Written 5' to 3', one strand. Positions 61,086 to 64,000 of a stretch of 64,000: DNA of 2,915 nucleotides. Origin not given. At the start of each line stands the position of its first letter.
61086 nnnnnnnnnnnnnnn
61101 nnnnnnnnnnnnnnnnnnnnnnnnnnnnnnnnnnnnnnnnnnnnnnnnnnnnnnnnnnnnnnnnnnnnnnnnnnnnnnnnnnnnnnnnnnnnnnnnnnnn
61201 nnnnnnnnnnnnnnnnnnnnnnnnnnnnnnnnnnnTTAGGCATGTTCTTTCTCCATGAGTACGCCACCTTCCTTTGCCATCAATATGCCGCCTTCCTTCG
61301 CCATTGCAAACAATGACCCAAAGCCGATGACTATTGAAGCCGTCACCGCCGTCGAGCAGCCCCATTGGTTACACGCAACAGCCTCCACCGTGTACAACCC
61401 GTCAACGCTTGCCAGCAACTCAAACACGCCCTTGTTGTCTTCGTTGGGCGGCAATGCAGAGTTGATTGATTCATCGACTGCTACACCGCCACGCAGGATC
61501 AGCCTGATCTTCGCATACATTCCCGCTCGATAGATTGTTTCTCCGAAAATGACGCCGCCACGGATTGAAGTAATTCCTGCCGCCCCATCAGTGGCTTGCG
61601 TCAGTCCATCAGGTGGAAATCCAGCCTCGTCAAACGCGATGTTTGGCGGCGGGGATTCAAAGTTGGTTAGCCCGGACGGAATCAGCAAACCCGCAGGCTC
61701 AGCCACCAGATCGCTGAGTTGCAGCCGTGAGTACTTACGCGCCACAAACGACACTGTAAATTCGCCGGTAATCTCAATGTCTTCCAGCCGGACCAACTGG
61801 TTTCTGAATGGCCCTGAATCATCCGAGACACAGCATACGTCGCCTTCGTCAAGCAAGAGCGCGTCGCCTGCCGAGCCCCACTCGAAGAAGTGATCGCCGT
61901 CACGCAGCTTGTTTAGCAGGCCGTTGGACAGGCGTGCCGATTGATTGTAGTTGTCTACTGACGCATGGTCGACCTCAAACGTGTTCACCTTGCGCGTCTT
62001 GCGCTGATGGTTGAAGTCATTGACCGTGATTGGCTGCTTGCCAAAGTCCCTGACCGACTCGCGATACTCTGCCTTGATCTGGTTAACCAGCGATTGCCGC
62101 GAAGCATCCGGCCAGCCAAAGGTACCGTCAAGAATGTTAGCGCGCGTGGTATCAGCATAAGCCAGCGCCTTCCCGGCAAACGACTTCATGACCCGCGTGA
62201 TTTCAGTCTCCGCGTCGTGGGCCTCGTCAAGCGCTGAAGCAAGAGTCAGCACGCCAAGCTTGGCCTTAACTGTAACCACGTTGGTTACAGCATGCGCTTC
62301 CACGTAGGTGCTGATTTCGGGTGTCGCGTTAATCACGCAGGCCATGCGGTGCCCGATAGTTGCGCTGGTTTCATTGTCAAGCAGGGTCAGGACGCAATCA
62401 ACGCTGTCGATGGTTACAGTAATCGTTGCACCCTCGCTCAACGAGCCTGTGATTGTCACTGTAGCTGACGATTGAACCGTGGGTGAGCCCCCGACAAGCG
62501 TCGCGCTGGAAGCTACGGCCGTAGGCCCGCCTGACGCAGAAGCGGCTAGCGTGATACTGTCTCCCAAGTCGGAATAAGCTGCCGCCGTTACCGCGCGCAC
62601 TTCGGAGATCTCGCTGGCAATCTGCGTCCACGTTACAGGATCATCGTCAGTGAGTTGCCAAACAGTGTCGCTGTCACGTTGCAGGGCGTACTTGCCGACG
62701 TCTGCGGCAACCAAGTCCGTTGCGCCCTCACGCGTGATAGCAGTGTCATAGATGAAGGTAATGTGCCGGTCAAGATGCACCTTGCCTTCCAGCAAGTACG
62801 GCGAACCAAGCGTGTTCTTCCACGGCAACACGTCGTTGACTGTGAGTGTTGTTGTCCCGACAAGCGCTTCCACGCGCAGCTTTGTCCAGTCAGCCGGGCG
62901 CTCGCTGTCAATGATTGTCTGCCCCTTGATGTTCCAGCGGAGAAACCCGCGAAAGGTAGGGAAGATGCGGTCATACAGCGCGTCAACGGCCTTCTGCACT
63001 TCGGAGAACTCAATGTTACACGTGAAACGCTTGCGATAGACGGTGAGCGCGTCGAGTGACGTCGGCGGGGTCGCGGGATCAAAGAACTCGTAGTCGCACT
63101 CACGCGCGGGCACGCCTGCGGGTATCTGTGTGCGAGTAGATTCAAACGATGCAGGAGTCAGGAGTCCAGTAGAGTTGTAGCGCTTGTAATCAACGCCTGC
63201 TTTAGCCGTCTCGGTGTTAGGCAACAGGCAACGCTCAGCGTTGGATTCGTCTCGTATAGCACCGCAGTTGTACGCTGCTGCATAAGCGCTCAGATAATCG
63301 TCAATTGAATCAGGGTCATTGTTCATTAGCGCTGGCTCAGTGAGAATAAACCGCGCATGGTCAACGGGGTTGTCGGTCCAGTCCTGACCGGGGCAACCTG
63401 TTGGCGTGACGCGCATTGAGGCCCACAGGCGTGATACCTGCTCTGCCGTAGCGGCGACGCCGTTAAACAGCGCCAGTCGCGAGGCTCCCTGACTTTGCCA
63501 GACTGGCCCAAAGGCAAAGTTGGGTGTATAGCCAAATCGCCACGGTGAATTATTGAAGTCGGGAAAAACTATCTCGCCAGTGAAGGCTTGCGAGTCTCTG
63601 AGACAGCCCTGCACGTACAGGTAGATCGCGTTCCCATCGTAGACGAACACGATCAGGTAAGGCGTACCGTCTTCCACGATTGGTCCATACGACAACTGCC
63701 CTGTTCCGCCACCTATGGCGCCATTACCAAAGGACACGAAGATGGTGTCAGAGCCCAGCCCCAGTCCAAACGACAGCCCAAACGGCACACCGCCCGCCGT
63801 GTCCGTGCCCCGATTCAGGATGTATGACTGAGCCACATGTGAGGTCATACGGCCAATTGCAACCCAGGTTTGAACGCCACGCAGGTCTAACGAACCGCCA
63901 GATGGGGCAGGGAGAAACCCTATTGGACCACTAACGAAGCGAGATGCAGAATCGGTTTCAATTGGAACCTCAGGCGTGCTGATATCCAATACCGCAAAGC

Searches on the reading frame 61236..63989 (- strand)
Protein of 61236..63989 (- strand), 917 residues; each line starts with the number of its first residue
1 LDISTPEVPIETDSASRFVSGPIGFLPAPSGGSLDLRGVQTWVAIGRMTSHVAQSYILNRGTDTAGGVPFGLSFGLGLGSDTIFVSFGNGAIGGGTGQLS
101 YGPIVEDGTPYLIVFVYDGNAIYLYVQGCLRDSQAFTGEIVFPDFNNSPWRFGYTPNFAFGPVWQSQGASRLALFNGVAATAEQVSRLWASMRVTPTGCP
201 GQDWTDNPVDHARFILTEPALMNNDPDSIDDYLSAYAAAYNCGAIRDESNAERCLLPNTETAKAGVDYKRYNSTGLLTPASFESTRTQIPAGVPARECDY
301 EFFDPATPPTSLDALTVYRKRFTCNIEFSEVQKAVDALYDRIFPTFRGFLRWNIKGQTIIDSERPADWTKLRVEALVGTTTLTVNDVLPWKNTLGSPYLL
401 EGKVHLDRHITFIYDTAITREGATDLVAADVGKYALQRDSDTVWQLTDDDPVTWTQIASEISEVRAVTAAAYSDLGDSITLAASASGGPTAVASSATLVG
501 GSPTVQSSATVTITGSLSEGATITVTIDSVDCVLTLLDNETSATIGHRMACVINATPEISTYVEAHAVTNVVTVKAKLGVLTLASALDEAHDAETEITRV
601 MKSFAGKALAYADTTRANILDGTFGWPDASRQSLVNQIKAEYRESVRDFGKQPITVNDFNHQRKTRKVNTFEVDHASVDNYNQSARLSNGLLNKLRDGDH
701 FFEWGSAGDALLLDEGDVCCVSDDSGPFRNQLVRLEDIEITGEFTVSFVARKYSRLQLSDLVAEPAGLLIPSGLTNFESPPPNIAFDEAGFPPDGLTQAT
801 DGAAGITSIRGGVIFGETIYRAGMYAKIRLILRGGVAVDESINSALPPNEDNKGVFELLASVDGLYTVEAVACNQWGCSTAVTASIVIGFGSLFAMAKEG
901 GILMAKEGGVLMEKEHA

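Call 10: search_protein_families(library=phrogs, proteins=[window:61236-63989:-], max_evalue=0.001)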
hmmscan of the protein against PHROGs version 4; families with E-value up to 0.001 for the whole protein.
window:61236-63989:- (917 aa): 0 families

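Call 11: search_protein_families(library=pfam, proteins=[window:61236-63989:-], max_evalue=0.01)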
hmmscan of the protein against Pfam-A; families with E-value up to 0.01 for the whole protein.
window:61236-63989:- (917 aa): 1 family
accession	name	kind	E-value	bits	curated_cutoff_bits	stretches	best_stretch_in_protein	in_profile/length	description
PF13385.13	Laminin_G_3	-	8.4e-06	26.4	27.6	1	40-157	22-126/151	Concanavalin A-like lectin/glucanases superfamily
